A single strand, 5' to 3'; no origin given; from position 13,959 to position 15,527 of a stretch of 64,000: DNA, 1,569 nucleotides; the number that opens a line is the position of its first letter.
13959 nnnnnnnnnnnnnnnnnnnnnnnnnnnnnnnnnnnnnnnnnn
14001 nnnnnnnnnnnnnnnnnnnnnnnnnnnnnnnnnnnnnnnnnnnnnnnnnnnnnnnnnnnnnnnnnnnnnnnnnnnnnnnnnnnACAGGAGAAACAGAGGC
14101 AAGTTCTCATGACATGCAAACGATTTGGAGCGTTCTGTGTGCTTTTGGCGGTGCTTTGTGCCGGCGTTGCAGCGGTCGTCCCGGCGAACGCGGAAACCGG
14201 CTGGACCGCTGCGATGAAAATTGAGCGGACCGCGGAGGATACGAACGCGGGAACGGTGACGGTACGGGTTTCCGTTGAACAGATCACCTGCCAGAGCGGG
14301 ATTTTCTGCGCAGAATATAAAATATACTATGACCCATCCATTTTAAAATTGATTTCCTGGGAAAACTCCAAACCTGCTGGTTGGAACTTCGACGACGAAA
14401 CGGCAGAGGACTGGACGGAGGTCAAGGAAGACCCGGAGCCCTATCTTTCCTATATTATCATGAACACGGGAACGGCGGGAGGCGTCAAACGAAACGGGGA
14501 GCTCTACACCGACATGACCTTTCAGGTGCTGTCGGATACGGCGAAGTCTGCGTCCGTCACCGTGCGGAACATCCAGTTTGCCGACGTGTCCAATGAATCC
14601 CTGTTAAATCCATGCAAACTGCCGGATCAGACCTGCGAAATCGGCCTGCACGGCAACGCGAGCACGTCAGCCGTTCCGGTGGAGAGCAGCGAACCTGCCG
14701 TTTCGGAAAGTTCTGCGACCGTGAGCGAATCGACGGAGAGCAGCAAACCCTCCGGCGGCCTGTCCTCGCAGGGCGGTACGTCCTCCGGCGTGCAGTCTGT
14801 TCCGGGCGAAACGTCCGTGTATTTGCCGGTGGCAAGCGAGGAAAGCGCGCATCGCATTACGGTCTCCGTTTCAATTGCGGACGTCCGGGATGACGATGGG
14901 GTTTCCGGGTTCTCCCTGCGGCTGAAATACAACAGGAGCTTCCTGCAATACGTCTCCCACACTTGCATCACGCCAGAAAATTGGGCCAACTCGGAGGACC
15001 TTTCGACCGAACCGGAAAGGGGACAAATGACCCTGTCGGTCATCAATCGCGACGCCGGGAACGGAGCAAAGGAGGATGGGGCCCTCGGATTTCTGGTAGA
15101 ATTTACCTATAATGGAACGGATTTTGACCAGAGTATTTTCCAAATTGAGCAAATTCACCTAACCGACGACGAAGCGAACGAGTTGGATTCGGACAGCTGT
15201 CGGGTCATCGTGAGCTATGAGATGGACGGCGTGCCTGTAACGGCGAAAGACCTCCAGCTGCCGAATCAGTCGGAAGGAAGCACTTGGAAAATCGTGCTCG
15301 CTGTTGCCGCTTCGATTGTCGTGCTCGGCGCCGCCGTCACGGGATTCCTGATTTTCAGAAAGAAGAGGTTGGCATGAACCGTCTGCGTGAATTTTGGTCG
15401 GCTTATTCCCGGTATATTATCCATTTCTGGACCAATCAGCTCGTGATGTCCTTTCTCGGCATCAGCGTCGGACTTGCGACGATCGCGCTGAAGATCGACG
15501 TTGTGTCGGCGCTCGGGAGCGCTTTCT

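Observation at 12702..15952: Minimal synthase-type exopolysaccharide operon: processive GT2 + double cohesin-like surface protein + polytopic membrane protein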

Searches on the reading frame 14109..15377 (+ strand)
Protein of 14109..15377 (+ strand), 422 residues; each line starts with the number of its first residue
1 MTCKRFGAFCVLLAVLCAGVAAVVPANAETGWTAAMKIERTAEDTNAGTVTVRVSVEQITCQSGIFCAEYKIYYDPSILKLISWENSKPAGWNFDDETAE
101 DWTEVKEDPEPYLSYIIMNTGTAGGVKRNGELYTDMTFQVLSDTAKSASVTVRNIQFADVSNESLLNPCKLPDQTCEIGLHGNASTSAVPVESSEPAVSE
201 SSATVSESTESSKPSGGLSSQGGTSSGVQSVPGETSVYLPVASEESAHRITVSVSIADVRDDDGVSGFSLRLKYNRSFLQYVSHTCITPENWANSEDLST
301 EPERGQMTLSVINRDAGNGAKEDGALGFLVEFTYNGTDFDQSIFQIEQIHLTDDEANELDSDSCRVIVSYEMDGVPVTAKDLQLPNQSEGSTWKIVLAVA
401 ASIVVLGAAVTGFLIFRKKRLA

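Call 3: search_protein_families(library=pfam, proteins=[window:14109-15377:+], max_evalue=1)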
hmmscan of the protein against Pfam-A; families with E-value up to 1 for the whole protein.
window:14109-15377:+ (422 aa): 1 family
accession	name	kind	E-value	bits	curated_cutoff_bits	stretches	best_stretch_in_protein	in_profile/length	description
PF00963.24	Cohesin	-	2.1e-11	44.6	24.1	2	42-159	9-122/139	Cohesin domain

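Call 4: search_protein_families(library=ncbifam, proteins=[window:14109-15377:+], max_evalue=1)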
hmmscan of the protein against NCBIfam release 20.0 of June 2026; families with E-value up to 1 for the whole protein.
window:14109-15377:+ (422 aa): 1 family
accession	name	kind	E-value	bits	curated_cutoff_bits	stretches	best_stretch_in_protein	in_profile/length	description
TIGR03927.1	T7SS_EssA_Firm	equivalog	0.65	9.9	32.45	1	385-419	116-150/151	type VII secretion protein EssA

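Call 5: find_homologous_proteins(query=window:14109-15377:+)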
Query window:14109-15377:+ (422 aa): 13 proteins with E <= 0.001 among 8000 candidates.
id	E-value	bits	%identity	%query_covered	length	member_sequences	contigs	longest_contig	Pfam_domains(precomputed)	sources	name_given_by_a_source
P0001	1.2e-277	938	100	100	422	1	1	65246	PF00963.25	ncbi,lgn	-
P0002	1.4e-195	668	72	99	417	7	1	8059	PF00963.25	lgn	-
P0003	4.6e-113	396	49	100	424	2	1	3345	PF00963.25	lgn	-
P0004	5.0e-111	389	47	100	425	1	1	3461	PF00963.25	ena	-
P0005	7.7e-110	386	45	100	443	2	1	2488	PF00963.25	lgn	-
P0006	1.9e-109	384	47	100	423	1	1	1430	PF00963.25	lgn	-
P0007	2.2e-109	384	46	100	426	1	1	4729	PF00963.25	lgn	-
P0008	5.1e-108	380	47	100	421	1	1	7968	PF00963.25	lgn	-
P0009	1.4e-105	372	46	100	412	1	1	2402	PF00963.25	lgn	-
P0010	4.1e-104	367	44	100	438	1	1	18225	PF00963.25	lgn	-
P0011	1.8e-103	365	46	100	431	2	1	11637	PF00963.25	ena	-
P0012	1.3e-102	362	43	100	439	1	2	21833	PF00963.25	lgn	-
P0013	7.3e-98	346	43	100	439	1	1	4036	PF00963.25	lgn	-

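Call 7: find_encoding_contigs(protein=P0012, flank=6000, max_places=3)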
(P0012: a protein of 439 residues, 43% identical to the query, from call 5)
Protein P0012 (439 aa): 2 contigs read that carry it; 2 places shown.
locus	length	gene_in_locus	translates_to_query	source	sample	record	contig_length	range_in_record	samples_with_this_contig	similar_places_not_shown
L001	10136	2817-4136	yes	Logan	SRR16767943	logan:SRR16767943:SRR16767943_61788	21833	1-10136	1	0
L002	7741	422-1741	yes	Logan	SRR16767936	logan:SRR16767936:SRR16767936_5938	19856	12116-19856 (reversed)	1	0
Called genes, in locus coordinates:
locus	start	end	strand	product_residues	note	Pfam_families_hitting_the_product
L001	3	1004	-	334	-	?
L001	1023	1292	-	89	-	PF01842:ACT, PF13740:ACT_6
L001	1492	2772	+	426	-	PF00535:Glycos_transf_2, PF13641:Glyco_tranf_2_3, PF13632:Glyco_trans_2_3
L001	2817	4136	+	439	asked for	PF00963:Cohesin (weak)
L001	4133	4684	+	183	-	-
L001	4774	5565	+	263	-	PF01520:Amidase_3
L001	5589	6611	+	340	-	-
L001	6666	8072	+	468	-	PF18073:Zn_ribbon_LapB, PF13481:AAA_25, PF03796:DnaB_C (faint), PF06745:ATPase, PF23442:DUF7125 (weak), PF00004:AAA, PF05362:Lon_C (weak), PF13541:ChlI (weak), +1 more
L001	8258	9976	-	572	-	PF00664:ABC_membrane, PF00005:ABC_tran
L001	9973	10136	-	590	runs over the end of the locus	PF00664:ABC_membrane, PF00005:ABC_tran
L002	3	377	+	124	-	?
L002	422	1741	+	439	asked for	PF00963:Cohesin (weak)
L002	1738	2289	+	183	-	-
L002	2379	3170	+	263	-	PF01520:Amidase_3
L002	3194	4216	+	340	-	-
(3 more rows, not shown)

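Call 8: find_encoding_contigs(protein=P0010, flank=6000, max_places=3)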
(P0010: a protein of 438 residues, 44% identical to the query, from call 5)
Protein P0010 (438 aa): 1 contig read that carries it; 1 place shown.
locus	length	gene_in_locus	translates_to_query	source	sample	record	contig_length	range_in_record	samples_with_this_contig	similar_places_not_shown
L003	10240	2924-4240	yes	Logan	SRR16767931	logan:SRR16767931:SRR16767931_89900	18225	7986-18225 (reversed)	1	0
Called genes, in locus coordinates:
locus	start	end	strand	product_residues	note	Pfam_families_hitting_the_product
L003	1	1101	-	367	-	?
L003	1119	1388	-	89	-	PF01842:ACT, PF13740:ACT_6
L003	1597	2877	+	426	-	PF00535:Glycos_transf_2, PF13641:Glyco_tranf_2_3, PF13632:Glyco_trans_2_3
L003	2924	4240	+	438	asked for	PF00963:Cohesin (weak)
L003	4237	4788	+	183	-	-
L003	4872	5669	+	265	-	PF01520:Amidase_3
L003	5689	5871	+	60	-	-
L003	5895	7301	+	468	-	PF18073:Zn_ribbon_LapB, PF03796:DnaB_C (faint), PF06745:ATPase, PF13481:AAA_25, PF23442:DUF7125 (weak), PF00004:AAA, PF05362:Lon_C (weak), PF13541:ChlI (weak), +1 more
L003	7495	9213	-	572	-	PF00664:ABC_membrane, PF00005:ABC_tran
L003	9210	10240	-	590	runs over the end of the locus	PF00664:ABC_membrane, PF00005:ABC_tran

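Call 9: find_encoding_contigs(protein=P0011, flank=6000, max_places=3)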
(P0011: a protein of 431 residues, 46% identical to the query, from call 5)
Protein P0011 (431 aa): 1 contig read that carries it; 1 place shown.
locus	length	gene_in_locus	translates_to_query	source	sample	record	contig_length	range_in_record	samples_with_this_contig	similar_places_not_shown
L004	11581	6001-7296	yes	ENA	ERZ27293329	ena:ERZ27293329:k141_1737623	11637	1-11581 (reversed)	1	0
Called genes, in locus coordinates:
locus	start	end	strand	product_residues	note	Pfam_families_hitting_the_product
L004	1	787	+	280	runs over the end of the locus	?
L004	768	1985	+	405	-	PF00180:Iso_dh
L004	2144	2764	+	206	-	PF08241:Methyltransf_11, PF08242:Methyltransf_12, PF13489:Methyltransf_23, PF13649:Methyltransf_25, PF13847:Methyltransf_31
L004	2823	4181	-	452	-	PF05167:DUF711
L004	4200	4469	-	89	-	PF01842:ACT, PF13740:ACT_6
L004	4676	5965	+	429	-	PF00535:Glycos_transf_2, PF13641:Glyco_tranf_2_3, PF13632:Glyco_trans_2_3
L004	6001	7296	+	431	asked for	PF00963:Cohesin (weak)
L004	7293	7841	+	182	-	-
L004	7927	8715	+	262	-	PF01520:Amidase_3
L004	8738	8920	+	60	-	-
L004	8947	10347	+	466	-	PF18073:Zn_ribbon_LapB, PF13481:AAA_25, PF03796:DnaB_C (faint), PF06745:ATPase, PF23442:DUF7125 (weak), PF00004:AAA, PF05362:Lon_C (weak), PF13541:ChlI (weak), +1 more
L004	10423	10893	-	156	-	PF01719:Rep_OBD (faint)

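Call 13: find_related_loci(query=A1, collection=genome_contigs, flank=6000)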
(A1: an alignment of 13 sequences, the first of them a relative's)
Query A1 (422 aa) in genome_contigs; peptide patterns used: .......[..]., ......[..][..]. (x = any residue, [..] = any of these).
23 stretches matched a pattern; 4 encode a relative of the query (tblastn E <= 1e-3); 4 distinct loci.
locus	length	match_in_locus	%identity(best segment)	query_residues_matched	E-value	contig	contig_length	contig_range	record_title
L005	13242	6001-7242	71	4-421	0e+0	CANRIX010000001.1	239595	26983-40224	MAG: uncultured Clostridia bacterium isolate Lapin-024__bin47 genome assembly, contig: Lapin-024__NODE_13_length_239595_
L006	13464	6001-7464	75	4-422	2e-108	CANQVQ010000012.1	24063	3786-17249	MAG: uncultured Clostridia bacterium isolate Lapin-032__bin93 genome assembly, contig: Lapin-032__NODE_3266_length_24063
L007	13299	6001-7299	73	1-421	0e+0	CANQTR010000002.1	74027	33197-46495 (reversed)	MAG: uncultured Clostridia bacterium isolate Lapin-012__bin103 genome assembly, contig: Lapin-012__NODE_676_length_74027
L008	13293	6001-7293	46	1-422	4e-110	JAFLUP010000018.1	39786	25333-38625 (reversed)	MAG: Oscillospiraceae bacterium isolate HAN082 Seq18, whole genome shotgun sequence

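Call 24: predict_structure(alignment_id=A1)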
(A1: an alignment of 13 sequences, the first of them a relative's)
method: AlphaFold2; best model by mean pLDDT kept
length: 422 residues; sequences in the alignment: 13
mean_pLDDT: 71.8   pTM: 0.42
mean pLDDT of the five models: 71.8, 70.4, 70.5, 70.2, 69.1
residues with pLDDT >= 90: 89; 70-90: 195; 50-70: 57; < 50: 81
segments of 3 or more residues with pLDDT < 50: 21-30, 193-245, 380-390
pLDDT, mean of each block of 10 residues (from residue 1): 62 65 38 77 91 85 79 94 89 79 86 89 70 93 92 85 57 89 84 43 27 28 23 28 55 87 87 84 91 86 85 83 86 79 78 82 79 70 40 59 74 67 49
secondary structure, 60 per line:
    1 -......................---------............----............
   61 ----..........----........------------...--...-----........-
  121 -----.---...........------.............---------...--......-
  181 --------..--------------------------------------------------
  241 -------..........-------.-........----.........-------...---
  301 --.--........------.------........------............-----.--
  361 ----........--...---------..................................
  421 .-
elements in order: H2-23 E33-44 E49-60 E65-74 E79-86 E99-101 E104-106 E112-119 E130-140 E147-159 E169-171 E174-179 E248-257 E267-274 E279-287 E295-297 E306-313 E327-334 E344-352 E365-372 E375-377 H387-421

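Call 29: fold_search(model_id=the predicted structure, library=pdb)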
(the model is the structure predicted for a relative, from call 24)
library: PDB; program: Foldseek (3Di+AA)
matches with E <= 10: 1550; with E <= 0.001: 59
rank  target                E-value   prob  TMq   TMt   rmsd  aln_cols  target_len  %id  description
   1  8t2v_A                1.2e-06  1.00  0.22  0.11  31.1       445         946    9  Cryo-EM Structures of Full-length Integrin alphaIIbbeta3 in Native Lipids (released 2023-07-26)
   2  4ofq_B                2.9e-06  1.00  0.18  0.21  21.2       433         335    9  Structure of the C-terminal domain of the Streptococcus pyogenes antigen I/II-family protein AspA (released 2014-03-12)
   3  5dza                  3.2e-06  1.00  0.20  0.25  23.8       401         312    7  Streptococcus agalactiae AgI/II polypeptide BspA C terminal domain (WT) (released 2016-06-22)
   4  5nrm_A                5.8e-06  1.00  0.26  0.69   4.0       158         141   20  Crystal structure of the sixth cohesin from Acetivibrio cellulolyticus' scaffoldin B in complex with Cel5 dockerin S51 (released 2018-01-31)
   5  5nrk_A                9.6e-06  1.00  0.25  0.64   5.5       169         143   18  Crystal structure of the sixth cohesin from Acetivibrio cellulolyticus' scaffoldin B in complex with Cel5 dockerin S15 (released 2018-01-31)
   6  4z23                  9.6e-06  1.00  0.18  0.23  23.8       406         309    7  BspA_C_WT (released 2016-06-29)
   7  4tsh_B                1.2e-05  1.00  0.21  0.19  21.6       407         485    9  A Novel Protein Fold Forms an Intramolecular Lock to Stabilize the Tertiary Structure of Streptococcus mutans Adhesin  (released 2014-10-22)
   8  2w1n                  1.4e-05  1.00  0.23  0.39  24.7       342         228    9  cohesin and fibronectin type-III double module construct from the Clostridium perfringens glycoside hydrolase GH84C (released 2009-02-03)
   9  2jh2_A                1.7e-05  1.00  0.25  0.67   4.5       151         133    8  X-ray crystal structure of a cohesin-like module from Clostridium perfringens (released 2007-11-06)
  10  2jh2_C                2.2e-05  1.00  0.25  0.70   4.4       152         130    9  X-ray crystal structure of a cohesin-like module from Clostridium perfringens (released 2007-11-06)
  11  8xen_A                2.6e-05  1.00  0.23  0.11  30.5       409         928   10  Cryo-EM structure of integrin ITGAV/ITGB3 complex, conformation 4 (released 2024-12-18)
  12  3ije_A                2.9e-05  1.00  0.22  0.11  28.3       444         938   10  Crystal structure of the complete integrin alhaVbeta3 ectodomain plus an Alpha/beta transmembrane fragment (released 2009-09-29)
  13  2vo8                  3.2e-05  1.00  0.26  0.71   4.0       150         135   11  Cohesin module from Clostridium perfringens ATCC13124 family 33 glycoside hydrolase. (released 2008-09-02)
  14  2jh2_B                3.4e-05  1.00  0.24  0.66   4.3       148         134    8  X-ray crystal structure of a cohesin-like module from Clostridium perfringens (released 2007-11-06)
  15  5lxv_C                3.4e-05  1.00  0.23  0.51  12.4       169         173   15  Crystal structure of Ruminococcus flavefaciens scaffoldin C cohesin in complex with a dockerin from an uncharacterized (released 2016-10-19)
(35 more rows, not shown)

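Call 85: search_protein_families(library=phrogs, proteins=[window:14109-15377:+], max_evalue=0.01)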
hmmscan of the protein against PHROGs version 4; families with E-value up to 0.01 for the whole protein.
window:14109-15377:+ (422 aa): 0 families
